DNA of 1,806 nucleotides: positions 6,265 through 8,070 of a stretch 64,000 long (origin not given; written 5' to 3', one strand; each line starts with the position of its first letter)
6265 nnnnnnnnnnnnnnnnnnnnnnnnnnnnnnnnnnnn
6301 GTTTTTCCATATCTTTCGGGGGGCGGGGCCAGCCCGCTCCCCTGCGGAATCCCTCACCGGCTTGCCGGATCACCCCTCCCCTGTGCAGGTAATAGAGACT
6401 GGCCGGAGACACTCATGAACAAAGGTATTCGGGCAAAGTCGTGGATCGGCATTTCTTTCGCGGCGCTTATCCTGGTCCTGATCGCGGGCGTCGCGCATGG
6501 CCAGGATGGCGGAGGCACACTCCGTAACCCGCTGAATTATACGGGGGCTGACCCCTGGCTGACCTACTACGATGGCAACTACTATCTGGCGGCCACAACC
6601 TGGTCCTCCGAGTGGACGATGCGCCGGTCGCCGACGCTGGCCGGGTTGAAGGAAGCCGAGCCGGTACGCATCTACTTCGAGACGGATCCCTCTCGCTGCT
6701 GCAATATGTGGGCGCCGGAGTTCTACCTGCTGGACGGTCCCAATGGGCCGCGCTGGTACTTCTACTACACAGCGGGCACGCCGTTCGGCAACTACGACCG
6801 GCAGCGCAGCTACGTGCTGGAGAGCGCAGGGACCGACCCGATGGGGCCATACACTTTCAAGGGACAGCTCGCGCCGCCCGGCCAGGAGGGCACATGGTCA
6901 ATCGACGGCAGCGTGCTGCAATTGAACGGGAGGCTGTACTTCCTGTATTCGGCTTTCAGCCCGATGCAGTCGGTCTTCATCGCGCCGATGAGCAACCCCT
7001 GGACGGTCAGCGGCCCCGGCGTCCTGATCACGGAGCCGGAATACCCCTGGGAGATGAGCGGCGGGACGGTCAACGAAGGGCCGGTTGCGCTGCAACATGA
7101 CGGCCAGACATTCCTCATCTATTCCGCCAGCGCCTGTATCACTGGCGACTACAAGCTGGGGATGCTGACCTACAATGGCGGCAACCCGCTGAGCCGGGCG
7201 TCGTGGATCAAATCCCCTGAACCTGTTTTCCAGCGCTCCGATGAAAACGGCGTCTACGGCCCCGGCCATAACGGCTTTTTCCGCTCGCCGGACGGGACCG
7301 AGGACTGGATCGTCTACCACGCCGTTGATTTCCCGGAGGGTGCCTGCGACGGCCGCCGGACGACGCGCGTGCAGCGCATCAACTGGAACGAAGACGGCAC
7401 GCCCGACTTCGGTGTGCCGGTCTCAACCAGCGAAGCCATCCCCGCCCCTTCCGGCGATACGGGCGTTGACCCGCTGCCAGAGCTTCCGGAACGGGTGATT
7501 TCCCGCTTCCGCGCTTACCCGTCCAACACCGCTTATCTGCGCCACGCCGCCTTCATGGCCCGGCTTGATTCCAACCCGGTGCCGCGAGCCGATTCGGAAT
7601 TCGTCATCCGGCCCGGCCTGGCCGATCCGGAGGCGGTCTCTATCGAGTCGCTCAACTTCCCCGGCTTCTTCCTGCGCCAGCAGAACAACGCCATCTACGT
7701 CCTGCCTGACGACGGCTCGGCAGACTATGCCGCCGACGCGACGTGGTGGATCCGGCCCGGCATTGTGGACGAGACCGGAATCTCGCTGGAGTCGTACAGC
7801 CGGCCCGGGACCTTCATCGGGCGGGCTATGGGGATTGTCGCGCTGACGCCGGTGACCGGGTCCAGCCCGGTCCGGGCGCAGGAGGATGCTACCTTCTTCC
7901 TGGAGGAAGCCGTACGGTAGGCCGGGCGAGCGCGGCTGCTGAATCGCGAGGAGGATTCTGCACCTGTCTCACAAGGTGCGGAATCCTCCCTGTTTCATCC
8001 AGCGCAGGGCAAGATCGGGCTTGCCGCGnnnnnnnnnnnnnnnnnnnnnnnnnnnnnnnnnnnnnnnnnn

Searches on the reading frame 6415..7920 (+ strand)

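Call 16: search_protein_families(library=pfam, proteins=[window:6415-7920:+], max_evalue=0.00001)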
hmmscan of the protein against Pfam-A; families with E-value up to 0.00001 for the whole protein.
window:6415-7920:+ (501 aa): 2 families
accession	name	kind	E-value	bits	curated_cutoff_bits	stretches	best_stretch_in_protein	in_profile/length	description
PF04616.20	Glyco_hydro_43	-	6.5e-57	193.5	32.2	1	37-330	2-288/288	Glycosyl hydrolases family 43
PF05270.19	AbfB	-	5.1e-27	95.1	22.8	1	364-495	2-136/137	Alpha-L-arabinofuranosidase B (ABFB) domain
